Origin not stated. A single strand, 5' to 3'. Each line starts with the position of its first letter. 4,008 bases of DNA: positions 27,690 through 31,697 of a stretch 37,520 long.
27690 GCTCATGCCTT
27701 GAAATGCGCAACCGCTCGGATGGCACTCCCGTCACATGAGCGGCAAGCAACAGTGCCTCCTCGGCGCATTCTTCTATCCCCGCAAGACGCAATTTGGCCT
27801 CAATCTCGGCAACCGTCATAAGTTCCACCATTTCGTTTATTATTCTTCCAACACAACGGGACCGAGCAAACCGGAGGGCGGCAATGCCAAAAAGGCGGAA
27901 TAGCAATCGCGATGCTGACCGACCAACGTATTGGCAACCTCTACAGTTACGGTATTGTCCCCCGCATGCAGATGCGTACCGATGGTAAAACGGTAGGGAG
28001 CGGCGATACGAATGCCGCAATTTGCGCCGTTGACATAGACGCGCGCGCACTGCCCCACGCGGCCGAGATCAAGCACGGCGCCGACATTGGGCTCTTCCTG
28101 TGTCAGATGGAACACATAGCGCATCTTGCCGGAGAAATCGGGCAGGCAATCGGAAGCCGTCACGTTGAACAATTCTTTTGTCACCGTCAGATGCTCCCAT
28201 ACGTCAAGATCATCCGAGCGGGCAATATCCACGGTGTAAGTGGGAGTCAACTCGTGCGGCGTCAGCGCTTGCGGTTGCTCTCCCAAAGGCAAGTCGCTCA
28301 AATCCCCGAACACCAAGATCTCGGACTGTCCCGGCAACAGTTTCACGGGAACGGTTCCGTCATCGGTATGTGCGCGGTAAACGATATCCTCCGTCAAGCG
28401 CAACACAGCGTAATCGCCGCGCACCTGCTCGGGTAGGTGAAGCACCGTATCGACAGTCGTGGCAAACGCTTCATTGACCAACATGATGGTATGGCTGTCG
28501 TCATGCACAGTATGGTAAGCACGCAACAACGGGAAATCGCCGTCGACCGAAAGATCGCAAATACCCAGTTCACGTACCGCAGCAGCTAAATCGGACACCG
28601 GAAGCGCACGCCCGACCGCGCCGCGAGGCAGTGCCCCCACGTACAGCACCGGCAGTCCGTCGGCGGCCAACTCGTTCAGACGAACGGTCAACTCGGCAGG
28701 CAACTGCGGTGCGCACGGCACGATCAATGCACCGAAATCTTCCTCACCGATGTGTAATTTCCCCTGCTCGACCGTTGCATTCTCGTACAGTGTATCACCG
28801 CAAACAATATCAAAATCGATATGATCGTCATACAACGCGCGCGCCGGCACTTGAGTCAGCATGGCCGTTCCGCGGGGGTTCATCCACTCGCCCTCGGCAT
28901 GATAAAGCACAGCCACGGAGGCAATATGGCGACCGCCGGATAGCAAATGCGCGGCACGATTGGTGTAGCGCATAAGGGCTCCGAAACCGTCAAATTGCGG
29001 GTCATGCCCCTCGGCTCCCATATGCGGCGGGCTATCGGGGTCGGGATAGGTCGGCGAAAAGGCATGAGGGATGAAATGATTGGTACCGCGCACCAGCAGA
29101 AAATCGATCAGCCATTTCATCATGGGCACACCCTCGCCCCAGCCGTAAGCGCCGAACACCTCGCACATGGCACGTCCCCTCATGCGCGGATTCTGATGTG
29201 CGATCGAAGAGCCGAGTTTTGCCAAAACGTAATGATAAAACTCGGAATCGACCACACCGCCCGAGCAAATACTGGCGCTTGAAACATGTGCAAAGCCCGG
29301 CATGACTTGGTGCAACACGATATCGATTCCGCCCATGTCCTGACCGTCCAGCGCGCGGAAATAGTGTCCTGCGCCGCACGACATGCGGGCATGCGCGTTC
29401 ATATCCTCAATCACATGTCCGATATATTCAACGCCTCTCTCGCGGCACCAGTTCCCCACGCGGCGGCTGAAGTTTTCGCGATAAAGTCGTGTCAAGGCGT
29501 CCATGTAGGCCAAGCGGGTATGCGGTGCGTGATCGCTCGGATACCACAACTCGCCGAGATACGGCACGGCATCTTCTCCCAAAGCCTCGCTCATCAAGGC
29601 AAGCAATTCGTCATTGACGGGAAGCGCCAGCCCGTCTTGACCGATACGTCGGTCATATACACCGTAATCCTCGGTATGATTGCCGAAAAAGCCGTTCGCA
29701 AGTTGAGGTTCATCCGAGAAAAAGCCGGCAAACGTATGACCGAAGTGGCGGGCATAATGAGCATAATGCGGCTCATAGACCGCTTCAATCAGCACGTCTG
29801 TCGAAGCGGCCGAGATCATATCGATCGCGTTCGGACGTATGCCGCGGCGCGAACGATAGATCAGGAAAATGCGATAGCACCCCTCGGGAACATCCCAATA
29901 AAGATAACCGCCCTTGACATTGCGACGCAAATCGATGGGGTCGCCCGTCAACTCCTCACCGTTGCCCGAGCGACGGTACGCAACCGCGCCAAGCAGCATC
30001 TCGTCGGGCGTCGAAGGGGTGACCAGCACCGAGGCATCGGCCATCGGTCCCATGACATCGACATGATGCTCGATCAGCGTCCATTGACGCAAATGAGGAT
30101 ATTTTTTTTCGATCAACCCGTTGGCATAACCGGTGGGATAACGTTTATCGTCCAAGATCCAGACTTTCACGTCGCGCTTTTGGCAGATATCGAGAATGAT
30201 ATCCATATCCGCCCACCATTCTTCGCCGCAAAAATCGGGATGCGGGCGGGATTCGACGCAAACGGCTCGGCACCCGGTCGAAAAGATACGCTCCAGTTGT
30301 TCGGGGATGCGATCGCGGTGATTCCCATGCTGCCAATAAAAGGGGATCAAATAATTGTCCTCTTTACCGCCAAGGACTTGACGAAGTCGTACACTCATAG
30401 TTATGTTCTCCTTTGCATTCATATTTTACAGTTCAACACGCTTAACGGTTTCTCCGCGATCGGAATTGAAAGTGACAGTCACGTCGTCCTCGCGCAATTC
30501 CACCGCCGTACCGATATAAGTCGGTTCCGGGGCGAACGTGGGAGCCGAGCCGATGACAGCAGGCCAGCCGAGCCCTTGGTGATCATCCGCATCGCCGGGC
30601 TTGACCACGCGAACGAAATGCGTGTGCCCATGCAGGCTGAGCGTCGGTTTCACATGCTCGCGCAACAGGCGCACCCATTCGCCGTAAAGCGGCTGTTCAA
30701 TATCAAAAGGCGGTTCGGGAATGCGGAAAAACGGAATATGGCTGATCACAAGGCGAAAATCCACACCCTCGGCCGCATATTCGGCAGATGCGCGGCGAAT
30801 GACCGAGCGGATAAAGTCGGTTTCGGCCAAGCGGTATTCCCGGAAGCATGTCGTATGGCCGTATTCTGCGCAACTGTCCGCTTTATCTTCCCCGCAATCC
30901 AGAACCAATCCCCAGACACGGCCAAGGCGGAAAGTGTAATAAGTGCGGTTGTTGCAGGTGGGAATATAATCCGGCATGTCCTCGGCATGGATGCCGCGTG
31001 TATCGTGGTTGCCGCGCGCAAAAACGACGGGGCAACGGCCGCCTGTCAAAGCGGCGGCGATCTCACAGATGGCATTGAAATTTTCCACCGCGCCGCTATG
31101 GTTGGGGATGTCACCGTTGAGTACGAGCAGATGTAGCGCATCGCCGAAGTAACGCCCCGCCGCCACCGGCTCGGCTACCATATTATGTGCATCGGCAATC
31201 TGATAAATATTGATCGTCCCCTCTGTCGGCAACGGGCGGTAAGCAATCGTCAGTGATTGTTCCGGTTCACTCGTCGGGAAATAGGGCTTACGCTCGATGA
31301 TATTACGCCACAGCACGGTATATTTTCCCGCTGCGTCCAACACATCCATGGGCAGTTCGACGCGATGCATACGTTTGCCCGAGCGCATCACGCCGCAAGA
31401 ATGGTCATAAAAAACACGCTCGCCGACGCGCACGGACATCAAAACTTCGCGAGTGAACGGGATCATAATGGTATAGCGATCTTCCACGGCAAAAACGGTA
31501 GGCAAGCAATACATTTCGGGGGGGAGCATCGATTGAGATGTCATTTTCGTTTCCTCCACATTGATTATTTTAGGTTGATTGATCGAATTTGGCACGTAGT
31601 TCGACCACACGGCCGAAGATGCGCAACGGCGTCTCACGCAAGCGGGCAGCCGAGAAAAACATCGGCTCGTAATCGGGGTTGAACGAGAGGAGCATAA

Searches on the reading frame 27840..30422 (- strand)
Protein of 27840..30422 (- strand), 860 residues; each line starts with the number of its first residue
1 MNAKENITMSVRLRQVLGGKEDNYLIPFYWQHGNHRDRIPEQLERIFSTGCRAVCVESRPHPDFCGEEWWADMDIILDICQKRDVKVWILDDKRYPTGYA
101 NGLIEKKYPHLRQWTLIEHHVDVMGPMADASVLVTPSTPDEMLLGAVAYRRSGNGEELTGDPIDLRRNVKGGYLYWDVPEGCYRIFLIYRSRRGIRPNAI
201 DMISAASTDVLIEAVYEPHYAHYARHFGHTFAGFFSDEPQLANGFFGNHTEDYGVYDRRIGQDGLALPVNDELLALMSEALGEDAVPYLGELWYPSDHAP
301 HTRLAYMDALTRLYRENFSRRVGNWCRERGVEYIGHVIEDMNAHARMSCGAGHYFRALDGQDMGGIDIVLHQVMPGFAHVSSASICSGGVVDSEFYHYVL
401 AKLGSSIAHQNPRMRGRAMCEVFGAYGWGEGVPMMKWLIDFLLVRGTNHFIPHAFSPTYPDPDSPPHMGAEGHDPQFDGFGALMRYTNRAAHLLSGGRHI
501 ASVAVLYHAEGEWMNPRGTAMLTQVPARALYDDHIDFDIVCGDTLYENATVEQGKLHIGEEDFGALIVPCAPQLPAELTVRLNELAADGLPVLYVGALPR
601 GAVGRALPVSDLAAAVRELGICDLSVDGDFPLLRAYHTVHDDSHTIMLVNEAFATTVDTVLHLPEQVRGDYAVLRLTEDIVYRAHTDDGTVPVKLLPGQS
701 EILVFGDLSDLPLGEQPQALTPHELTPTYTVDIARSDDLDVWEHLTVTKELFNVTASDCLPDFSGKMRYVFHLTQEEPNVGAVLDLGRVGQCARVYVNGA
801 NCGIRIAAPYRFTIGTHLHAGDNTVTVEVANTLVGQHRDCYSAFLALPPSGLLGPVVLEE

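Call 3: search_protein_families(library=pfam, proteins=[window:27840-30422:-], max_evalue=0.1)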
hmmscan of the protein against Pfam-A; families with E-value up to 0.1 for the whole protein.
window:27840-30422:- (860 aa): 2 families
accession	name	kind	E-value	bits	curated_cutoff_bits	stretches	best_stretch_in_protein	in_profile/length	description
PF17132.9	Glyco_hydro_106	-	3.5e-05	22.9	29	1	433-605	462-633/743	alpha-L-rhamnosidase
PF21581.3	SCD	-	0.084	13.6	27.5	0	293-317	37-61/75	Stromalin conservative domain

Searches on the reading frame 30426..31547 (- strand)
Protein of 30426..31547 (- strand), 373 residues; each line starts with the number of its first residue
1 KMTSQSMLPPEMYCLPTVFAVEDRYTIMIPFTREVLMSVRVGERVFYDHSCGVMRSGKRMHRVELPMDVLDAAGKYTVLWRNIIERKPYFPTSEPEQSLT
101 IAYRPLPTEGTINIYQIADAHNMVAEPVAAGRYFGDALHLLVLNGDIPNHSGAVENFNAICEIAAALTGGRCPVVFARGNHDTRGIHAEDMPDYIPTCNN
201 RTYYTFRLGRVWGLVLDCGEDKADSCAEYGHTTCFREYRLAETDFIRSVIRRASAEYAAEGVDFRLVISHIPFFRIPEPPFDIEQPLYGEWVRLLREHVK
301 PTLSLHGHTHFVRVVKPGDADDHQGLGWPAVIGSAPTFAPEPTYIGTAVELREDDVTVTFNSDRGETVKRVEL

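Call 3: search_protein_families(library=pfam, proteins=[window:30426-31547:-], max_evalue=0.1)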
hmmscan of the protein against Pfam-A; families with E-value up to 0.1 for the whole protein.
window:30426-31547:- (373 aa): 2 families
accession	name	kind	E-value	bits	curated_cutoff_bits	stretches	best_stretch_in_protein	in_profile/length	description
PF00149.33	Metallophos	-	1e-07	33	21.5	1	114-310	3-189/191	Calcineurin-like phosphoesterase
PF12850.12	Metallophos_2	-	0.00034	21.1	27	1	114-312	3-119/154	Calcineurin-like phosphoesterase superfamily domain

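Call 45: search_protein_families(library=padloc, proteins=[window:30426-31547:-], max_evalue=0.01)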
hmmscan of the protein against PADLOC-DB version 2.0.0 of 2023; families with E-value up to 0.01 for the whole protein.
window:30426-31547:- (373 aa): 0 families

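Call 46: search_protein_families(library=ncbifam, proteins=[window:30426-31547:-], max_evalue=0.1)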
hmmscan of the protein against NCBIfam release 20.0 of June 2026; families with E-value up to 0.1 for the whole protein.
window:30426-31547:- (373 aa): 0 families
